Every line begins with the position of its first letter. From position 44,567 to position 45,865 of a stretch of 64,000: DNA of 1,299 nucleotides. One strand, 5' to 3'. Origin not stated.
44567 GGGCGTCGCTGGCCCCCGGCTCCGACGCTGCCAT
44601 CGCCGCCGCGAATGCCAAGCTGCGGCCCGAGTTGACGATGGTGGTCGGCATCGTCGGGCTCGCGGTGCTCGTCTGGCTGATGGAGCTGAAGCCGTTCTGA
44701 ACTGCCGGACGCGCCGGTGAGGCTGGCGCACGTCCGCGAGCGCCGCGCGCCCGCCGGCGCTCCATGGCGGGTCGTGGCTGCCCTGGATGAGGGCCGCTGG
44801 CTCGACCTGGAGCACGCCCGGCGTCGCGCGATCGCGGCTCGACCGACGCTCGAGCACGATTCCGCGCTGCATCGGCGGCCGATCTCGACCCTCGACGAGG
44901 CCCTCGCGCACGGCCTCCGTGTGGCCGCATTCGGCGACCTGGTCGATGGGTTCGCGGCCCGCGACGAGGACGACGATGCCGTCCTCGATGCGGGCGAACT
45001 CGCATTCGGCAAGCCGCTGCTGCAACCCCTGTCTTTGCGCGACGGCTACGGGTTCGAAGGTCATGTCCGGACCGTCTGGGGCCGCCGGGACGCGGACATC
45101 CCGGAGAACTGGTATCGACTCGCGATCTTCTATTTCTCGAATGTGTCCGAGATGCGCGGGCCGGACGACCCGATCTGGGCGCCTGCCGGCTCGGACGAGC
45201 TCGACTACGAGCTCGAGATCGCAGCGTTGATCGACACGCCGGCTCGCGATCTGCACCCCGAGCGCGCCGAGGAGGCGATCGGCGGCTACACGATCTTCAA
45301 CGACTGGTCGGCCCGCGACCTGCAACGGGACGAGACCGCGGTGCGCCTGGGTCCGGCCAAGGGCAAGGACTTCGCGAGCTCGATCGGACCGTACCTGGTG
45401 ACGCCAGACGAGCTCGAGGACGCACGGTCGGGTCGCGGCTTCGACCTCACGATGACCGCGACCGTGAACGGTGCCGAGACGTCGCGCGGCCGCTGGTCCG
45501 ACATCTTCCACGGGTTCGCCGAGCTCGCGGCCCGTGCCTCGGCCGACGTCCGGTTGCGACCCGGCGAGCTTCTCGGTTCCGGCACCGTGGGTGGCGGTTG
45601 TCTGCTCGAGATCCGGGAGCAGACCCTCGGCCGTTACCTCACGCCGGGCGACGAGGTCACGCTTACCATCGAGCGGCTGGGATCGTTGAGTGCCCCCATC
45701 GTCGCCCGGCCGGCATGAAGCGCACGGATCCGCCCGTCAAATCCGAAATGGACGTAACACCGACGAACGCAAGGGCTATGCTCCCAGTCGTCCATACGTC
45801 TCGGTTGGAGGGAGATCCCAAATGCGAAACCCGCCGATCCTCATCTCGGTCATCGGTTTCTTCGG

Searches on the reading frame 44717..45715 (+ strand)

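Call 52: search_protein_families(library=pfam, proteins=[window:44717-45715:+], max_evalue=0.00001)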
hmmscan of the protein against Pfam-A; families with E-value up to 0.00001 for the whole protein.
window:44717-45715:+ (333 aa): 1 family
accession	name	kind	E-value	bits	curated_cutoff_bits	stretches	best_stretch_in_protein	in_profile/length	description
PF01557.24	FAA_hydrolase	-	3.2e-49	167.9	23.9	1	108-328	4-213/214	Fumarylacetoacetate (FAA) hydrolase C-terminal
